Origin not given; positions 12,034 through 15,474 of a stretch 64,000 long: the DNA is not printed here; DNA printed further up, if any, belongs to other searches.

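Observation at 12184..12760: VirB4-type ATPase fused to a C-terminal PD-(D/E)XK (Hjc-like) nuclease-like domain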

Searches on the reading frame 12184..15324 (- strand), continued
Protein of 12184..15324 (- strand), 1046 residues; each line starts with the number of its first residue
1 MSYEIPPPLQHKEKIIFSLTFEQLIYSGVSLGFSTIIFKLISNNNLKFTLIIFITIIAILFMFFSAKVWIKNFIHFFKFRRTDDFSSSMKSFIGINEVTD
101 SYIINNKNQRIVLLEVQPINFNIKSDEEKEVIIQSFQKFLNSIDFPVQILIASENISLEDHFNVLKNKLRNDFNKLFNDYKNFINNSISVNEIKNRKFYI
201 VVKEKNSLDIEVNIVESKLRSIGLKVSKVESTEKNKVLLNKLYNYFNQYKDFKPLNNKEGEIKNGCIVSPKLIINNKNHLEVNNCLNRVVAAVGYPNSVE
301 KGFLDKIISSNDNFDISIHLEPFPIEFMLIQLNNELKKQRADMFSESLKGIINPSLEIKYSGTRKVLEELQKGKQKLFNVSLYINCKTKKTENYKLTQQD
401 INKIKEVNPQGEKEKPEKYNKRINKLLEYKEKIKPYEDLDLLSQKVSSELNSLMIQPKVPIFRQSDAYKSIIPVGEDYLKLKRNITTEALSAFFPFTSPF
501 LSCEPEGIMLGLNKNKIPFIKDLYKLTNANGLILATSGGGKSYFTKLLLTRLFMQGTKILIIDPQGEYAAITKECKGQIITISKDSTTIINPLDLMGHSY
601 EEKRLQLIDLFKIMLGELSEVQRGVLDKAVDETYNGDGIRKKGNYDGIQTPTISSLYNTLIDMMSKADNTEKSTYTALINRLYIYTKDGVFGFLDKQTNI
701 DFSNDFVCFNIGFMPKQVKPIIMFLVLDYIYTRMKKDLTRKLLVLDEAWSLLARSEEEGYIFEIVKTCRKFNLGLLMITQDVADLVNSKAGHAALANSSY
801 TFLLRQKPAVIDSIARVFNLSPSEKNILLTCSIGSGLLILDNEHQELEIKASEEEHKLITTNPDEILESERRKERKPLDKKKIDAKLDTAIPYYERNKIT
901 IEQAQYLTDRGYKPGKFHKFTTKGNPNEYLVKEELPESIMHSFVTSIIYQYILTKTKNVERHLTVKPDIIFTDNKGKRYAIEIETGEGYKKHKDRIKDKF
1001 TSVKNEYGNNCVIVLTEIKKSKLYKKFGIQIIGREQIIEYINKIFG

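Call 70: find_homologous_proteins(query=window:12745-15324:-, max_evalue=1e-20)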
Query window:12745-15324:- (860 aa): 604 proteins with E <= 1e-20 among 8000 candidates; the best 120 are listed.
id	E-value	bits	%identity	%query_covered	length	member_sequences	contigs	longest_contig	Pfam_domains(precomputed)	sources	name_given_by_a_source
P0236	0.0e+0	1879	100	100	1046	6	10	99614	PF19044.7,PF01935.24,PF12846.14,PF26593.2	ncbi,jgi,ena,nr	ncbi:MAG TPA: DUF87 domain-containing protein [Candidatus Nanoarchaeia archaeon]|nr:DUF87 domain-con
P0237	0.0e+0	1616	84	100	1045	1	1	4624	PF19044.7,PF01935.24,PF12846.14,PF26593.2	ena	-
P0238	0.0e+0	1316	72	100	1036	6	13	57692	PF19044.7,PF01935.24,PF12846.14,PF26593.2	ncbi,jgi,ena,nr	ncbi:ATP-binding protein [Candidatus Woesearchaeota archaeon]|nr:ATP-binding protein [Candidatus Woe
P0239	0.0e+0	1308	71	100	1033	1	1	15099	PF19044.7,PF01935.24,PF12846.14,PF26593.2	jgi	jgi:hypothetical protein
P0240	0.0e+0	1295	68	100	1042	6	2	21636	PF19044.7,PF01935.24,PF12846.14,PF26593.2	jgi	-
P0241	0.0e+0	1284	68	100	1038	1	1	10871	PF19044.7,PF01935.24,PF12846.14,PF26593.2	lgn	-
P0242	2.5e-289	980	54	100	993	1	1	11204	PF19044.7,PF01935.24,PF12846.14,PF26593.2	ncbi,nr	ncbi:MAG: ATP-binding protein [Nanoarchaeota archaeon]|nr:ATP-binding protein [Nanoarchaeota archaeo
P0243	1.7e-286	971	54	100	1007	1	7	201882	PF19044.7,PF01935.24,PF12846.14,PF26593.2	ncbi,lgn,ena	-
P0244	8.3e-286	968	53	100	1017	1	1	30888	PF19044.7,PF01935.24,PF12846.14,PF26593.2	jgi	-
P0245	5.5e-285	966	54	100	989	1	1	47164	PF19044.7,PF01935.24,PF11130.15,PF12846.14,PF26593.2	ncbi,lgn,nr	ncbi:ATP-binding protein [Candidatus Woesearchaeota archaeon]|nr:ATP-binding protein [Candidatus Woe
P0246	7.6e-285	965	54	100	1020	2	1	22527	PF19044.7,PF01935.24,PF12846.14,PF26593.2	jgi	jgi:hypothetical protein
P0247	1.9e-284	964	54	100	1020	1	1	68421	PF19044.7,PF01935.24,PF12846.14,PF12666.13,PF26593.2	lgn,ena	-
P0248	2.6e-284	964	55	100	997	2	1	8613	PF19044.7,PF01935.24,PF12846.14,PF26593.2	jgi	jgi:conjugal transfer ATP-binding protein TraC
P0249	7.8e-284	962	54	100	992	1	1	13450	PF19044.7,PF01935.24,PF12846.14,PF26593.2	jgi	jgi:type IV secretory pathway VirB4 component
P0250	1.7e-283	961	54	100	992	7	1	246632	PF19044.7,PF01935.24,PF12846.14,PF26593.2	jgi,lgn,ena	-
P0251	3.1e-283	960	53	100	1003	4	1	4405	PF19044.7,PF01935.24,PF12846.14,PF26593.2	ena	-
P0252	3.9e-283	960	54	100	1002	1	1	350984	PF19044.7,PF01935.24,PF11130.15,PF12846.14,PF26593.2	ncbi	-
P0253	8.2e-282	955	53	100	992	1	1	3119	PF19044.7,PF01935.24,PF11130.15,PF12846.14,PF26593.2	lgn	-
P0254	2.4e-281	954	54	100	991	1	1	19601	PF19044.7,PF01935.24,PF12846.14,PF26593.2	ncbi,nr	ncbi:MAG: ATP-binding protein [Candidatus Nanoarchaeia archaeon]|nr:ATP-binding protein [Candidatus 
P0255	3.7e-281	953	53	100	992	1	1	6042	PF19044.7,PF01935.24,PF12846.14,PF26593.2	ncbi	-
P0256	1.8e-280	951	54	100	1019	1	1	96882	PF19044.7,PF01935.24,PF12846.14,PF26593.2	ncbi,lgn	-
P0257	3.1e-280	950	53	100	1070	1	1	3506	PF19044.7,PF01935.24,PF12846.14,PF26593.2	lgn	-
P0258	4.3e-280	950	53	100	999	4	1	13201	PF19044.7,PF01935.24,PF12846.14,PF26593.2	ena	-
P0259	4.9e-280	949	53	100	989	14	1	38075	PF19044.7,PF01935.24,PF11130.15,PF12846.14,PF02534.21,PF26593.2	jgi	jgi:conjugal transfer ATP-binding protein TraC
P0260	8.8e-280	949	53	100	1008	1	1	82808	PF19044.7,PF01935.24,PF12846.14,PF26593.2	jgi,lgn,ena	-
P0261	1.4e-279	948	53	100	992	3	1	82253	PF19044.7,PF01935.24,PF12846.14,PF26593.2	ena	-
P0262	1.7e-279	948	52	100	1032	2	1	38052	PF19044.7,PF01935.24,PF11130.15,PF12846.14,PF26593.2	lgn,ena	-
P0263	1.7e-279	948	54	100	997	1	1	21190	PF19044.7,PF01935.24,PF12846.14,PF26593.2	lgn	-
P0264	7.0e-279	946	53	100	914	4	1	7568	PF19044.7,PF01935.24,PF12846.14,PF26593.2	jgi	-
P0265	2.4e-278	944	53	100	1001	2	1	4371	PF19044.7,PF01935.24,PF11130.15,PF12846.14,PF26593.2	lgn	-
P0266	2.9e-278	944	53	100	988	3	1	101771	PF19044.7,PF01935.24,PF12846.14,PF26593.2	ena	-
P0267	4.1e-278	943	53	100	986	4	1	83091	PF19044.7,PF01935.24,PF12846.14,PF26593.2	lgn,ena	-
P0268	5.5e-278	943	54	100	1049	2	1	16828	PF19044.7,PF01935.24,PF12846.14,PF26593.2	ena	-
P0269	1.3e-277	941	53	100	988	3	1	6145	PF19044.7,PF01935.24,PF11130.15,PF12846.14,PF26593.2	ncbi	-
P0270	3.0e-277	940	53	100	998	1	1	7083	PF19044.7,PF01935.24,PF11130.15,PF12846.14,PF26593.2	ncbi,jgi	-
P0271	3.5e-277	940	52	100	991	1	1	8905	PF19044.7,PF01935.24,PF12846.14,PF26593.2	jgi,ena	-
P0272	8.7e-277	939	52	100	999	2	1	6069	PF19044.7,PF01935.24,PF12846.14,PF26593.2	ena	-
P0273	9.3e-277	939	52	100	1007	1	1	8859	PF19044.7,PF01935.24,PF12846.14,PF26593.2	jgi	-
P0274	9.4e-277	939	53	100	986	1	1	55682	PF19044.7,PF01935.24,PF12846.14,PF26593.2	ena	-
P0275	9.6e-277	939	52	100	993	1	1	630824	PF19044.7,PF01935.24,PF12846.14,PF26593.2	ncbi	ncbi:MAG: VirB4 family type IV secretion system protein [Candidatus Nanoarchaeia archaeon]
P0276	1.4e-276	938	52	100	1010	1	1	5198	PF19044.7,PF01935.24,PF12846.14,PF26593.2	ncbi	-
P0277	1.7e-276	938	53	100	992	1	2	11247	PF19044.7,PF01935.24,PF12846.14,PF26593.2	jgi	-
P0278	2.8e-276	937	54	100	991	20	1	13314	PF19044.7,PF01935.24,PF12846.14,PF26593.2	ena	-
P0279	4.4e-276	936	54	100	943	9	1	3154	PF19044.7,PF01935.24,PF12846.14,PF26593.2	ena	-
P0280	1.2e-275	935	52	100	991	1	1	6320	PF19044.7,PF01935.24,PF11130.15,PF12846.14,PF26593.2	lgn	-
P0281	1.3e-275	935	53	100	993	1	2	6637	PF19044.7,PF01935.24,PF12846.14,PF26593.2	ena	-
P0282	2.4e-275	934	52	100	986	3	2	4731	PF19044.7,PF01935.24,PF12846.14,PF26593.2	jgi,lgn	-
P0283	2.7e-275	934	52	100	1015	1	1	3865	PF19044.7,PF01935.24,PF12846.14,PF26593.2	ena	-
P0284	5.0e-275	933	52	100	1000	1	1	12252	PF19044.7,PF01935.24,PF12846.14,PF26593.2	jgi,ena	-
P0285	1.1e-274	932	53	98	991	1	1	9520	PF19044.7,PF01935.24,PF12846.14,PF26593.2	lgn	-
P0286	1.5e-274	931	52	100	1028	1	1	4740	PF19044.7,PF01935.24,PF11130.15,PF12846.14,PF26593.2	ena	-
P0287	3.2e-274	930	52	100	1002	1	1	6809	PF19044.7,PF01935.24,PF11130.15,PF12846.14,PF26593.2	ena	-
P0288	4.8e-274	930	52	100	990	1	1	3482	PF19044.7,PF01935.24,PF12846.14,PF26593.2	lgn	-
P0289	2.6e-273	927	53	100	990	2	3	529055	PF19044.7,PF01935.24,PF12846.14,PF26593.2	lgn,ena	-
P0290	6.4e-273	926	51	100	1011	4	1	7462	PF19044.7,PF01935.24,PF12846.14,PF26593.2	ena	-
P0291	6.6e-273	926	52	100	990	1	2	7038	PF19044.7,PF01935.24,PF11130.15,PF12846.14,PF26593.2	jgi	-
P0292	1.1e-272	925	53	100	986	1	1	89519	PF19044.7,PF01935.24,PF12846.14,PF26593.2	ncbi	ncbi:MAG: DUF87 domain-containing protein [archaeon]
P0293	1.8e-272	924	51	100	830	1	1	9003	PF19044.7,PF01935.24,PF12846.14,PF26593.2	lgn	-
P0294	2.1e-272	924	53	100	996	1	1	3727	PF19044.7,PF01935.24,PF12846.14,PF26593.2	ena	-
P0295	2.4e-272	924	53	100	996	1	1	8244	PF19044.7,PF01935.24,PF12846.14,PF26593.2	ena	-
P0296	6.4e-272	923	53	100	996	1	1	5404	PF19044.7,PF01935.24,PF12846.14,PF26593.2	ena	-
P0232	7.2e-272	922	53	100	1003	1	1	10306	PF19044.7,PF01935.24,PF12846.14,PF26593.2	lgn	-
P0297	8.4e-272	922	52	100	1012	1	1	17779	PF19044.7,PF01935.24,PF12846.14,PF26593.2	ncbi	ncbi:VirB4-like conjugal transfer ATPase, CD1110 family [Nanoarchaeota archaeon]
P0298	9.5e-272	922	51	100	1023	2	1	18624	PF19044.7,PF01935.24,PF12846.14,PF26593.2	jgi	-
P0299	9.7e-272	922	53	100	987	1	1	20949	PF19044.7,PF01935.24,PF12846.14,PF26593.2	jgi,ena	-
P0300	1.1e-271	922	50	100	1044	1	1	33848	PF19044.7,PF01935.24,PF12846.14,PF26593.2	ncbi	-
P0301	1.2e-271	922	53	100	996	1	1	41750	PF19044.7,PF01935.24,PF12846.14,PF26593.2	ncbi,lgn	-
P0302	1.4e-271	921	51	100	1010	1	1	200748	PF19044.7,PF01935.24,PF11130.15,PF12846.14,PF26593.2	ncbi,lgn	ncbi:MAG: DUF87 domain-containing protein [archaeon]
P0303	2.5e-271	921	53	100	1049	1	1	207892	PF19044.7,PF01935.24,PF12846.14,PF26593.2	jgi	jgi:conjugal transfer ATP-binding protein TraC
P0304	3.3e-271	920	51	100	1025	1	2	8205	PF19044.7,PF01935.24,PF11130.15,PF12846.14,PF26593.2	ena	-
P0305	6.1e-271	919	52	100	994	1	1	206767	PF19044.7,PF01935.24,PF11130.15,PF12846.14,PF26593.2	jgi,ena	-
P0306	6.7e-271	919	50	100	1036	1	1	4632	PF19044.7,PF01935.24,PF12846.14,PF26593.2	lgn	-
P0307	1.0e-270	919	53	100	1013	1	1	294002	PF19044.7,PF01935.24,PF12846.14,PF26593.2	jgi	jgi:conjugal transfer ATP-binding protein TraC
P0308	1.1e-270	918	51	100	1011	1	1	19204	PF19044.7,PF01935.24,PF12846.14,PF26593.2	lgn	-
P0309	2.8e-270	917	52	100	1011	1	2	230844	PF19044.7,PF01935.24,PF11130.15,PF12846.14,PF26593.2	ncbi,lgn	-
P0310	5.0e-270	916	53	100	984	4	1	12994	PF19044.7,PF01935.24,PF12846.14,PF26593.2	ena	-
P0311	1.0e-269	915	51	100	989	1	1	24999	PF19044.7,PF01935.24,PF12846.14,PF26593.2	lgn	-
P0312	3.1e-269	914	51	100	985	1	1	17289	PF19044.7,PF01935.24,PF12846.14,PF26593.2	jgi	jgi:conjugal transfer ATP-binding protein TraC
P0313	3.7e-269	913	51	100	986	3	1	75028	PF19044.7,PF01935.24,PF11130.15,PF12846.14,PF26593.2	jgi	jgi:conjugal transfer ATP-binding protein TraC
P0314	9.1e-269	912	51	100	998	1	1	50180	PF19044.7,PF01935.24,PF11130.15,PF12846.14,PF26593.2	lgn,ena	-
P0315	1.1e-268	912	52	100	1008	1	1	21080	PF19044.7,PF01935.24,PF12846.14,PF26593.2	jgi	jgi:conjugal transfer ATP-binding protein TraC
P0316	1.3e-268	912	45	100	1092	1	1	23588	PF19044.7,PF01935.24,PF12846.14,PF26593.2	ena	-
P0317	3.9e-268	910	51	100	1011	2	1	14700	PF19044.7,PF01935.24,PF11130.15,PF12846.14,PF26593.2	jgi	-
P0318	4.0e-268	910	51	100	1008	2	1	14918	PF19044.7,PF01935.24,PF12846.14,PF26593.2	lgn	-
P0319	5.2e-268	910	52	100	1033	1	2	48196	PF19044.7,PF01935.24,PF12846.14,PF26593.2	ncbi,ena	-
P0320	1.5e-267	908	51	100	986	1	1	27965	PF19044.7,PF01935.24,PF11130.15,PF12846.14,PF26593.2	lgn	-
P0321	2.5e-267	907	52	100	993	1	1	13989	PF19044.7,PF01935.24,PF11130.15,PF12846.14,PF26593.2,PF03135.20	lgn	-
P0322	5.1e-267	906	50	100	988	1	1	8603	PF19044.7,PF01935.24,PF12846.14,PF26593.2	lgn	-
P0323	8.1e-267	906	51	100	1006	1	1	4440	PF19044.7,PF01935.24,PF12846.14,PF26593.2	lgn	-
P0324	1.1e-266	905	52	96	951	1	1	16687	PF19044.7,PF01935.24,PF11130.15,PF12846.14,PF26593.2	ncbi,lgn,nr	ncbi:MAG: DUF87 domain-containing protein [Candidatus Cloacimonetes bacterium]|nr:DUF87 domain-conta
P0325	3.1e-266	904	52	100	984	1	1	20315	PF19044.7,PF01935.24,PF11130.15,PF12846.14,PF26593.2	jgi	jgi:conjugal transfer ATP-binding protein TraC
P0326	4.1e-266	903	51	100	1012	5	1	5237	PF19044.7,PF01935.24,PF12846.14,PF26593.2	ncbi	-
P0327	8.1e-266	902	52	100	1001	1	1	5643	PF19044.7,PF01935.24,PF12846.14,PF12666.13,PF26593.2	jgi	-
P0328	8.7e-266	902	51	100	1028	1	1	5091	PF19044.7,PF01935.24,PF12846.14,PF26593.2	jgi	-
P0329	8.9e-266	902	51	100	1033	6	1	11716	PF19044.7,PF01935.24,PF12846.14,PF26593.2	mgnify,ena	mgnify:CR=1 FL=1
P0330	1.5e-265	901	53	95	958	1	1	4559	PF19044.7,PF01935.24,PF11130.15,PF12846.14,PF26593.2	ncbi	ncbi:MAG: DUF87 domain-containing protein [Nanoarchaeota archaeon]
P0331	2.6e-265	901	51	100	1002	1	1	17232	PF19044.7,PF01935.24,PF11130.15,PF12846.14,PF26593.2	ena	-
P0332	3.5e-265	900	51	100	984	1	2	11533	PF19044.7,PF01935.24,PF12846.14,PF26593.2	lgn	-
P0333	1.4e-264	898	50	100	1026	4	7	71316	PF19044.7,PF01935.24,PF12846.14,PF26593.2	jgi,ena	-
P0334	1.9e-264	898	51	100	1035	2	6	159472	PF19044.7,PF01935.24,PF12846.14,PF26593.2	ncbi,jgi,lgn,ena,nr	ncbi:DUF87 domain-containing protein [archaeon]|jgi:conjugal transfer ATP-binding protein TraC|nr:DU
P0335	3.4e-264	897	50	100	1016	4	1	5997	PF19044.7,PF01935.24,PF12846.14,PF26593.2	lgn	-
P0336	3.7e-264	897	54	92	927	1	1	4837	PF19044.7,PF01935.24,PF11130.15,PF12846.14,PF26593.2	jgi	-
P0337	1.1e-263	895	52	100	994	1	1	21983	PF19044.7,PF01935.24,PF12846.14,PF26593.2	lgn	-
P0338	5.8e-263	893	50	100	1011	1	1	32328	PF19044.7,PF01935.24,PF12846.14,PF26593.2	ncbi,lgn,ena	-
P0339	9.6e-263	892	51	100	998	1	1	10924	PF19044.7,PF01935.24,PF12846.14,PF26593.2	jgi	jgi:type IV secretory pathway VirB4 component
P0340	1.8e-262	891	50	100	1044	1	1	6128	PF19044.7,PF01935.24,PF11130.15,PF12846.14,PF26593.2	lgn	-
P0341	2.9e-262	891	51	100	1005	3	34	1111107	PF19044.7,PF01935.24,PF12846.14,PF26593.2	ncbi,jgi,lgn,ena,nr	ncbi:DUF87 domain-containing protein [Candidatus Woesearchaeota archaeon]|jgi:conjugal transfer ATP-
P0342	3.7e-262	890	52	94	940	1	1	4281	PF19044.7,PF01935.24,PF12846.14,PF26593.2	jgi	-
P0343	4.0e-262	890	50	100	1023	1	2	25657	PF19044.7,PF01935.24,PF11130.15,PF12846.14,PF26593.2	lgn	-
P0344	8.5e-262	889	49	100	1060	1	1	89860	PF19044.7,PF01935.24,PF12846.14,PF26593.2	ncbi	-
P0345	1.4e-261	888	51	100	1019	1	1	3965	PF19044.7,PF01935.24,PF12846.14,PF26593.2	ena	-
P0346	1.7e-261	888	50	100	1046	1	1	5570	PF19044.7,PF01935.24,PF12846.14,PF26593.2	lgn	-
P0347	1.7e-261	888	50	100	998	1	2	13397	PF19044.7,PF01935.24,PF11130.15,PF12846.14,PF26593.2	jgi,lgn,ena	-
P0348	2.6e-261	887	50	100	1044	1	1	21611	PF19044.7,PF01935.24,PF11130.15,PF12846.14,PF26593.2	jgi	jgi:conjugal transfer ATP-binding protein TraC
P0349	3.2e-261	887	50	100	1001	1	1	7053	PF19044.7,PF01935.24,PF12846.14,PF26593.2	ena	-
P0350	4.5e-261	887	51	100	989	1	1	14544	PF19044.7,PF01935.24,PF12846.14,PF26593.2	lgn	-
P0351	1.2e-260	885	50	100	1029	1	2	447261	PF19044.7,PF01935.24,PF11130.15,PF12846.14,PF12666.13,PF26593.2,PF03135.20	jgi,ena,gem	-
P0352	1.4e-260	885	49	100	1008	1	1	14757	PF19044.7,PF01935.24,PF11130.15,PF12846.14,PF26593.2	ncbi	-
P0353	2.3e-260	884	49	100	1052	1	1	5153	PF19044.7,PF01935.24,PF12846.14,PF26593.2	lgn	-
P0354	9.9e-260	882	58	69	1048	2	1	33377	PF19044.7,PF01935.24,PF12846.14,PF26593.2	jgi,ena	jgi:conjugal transfer ATP-binding protein TraC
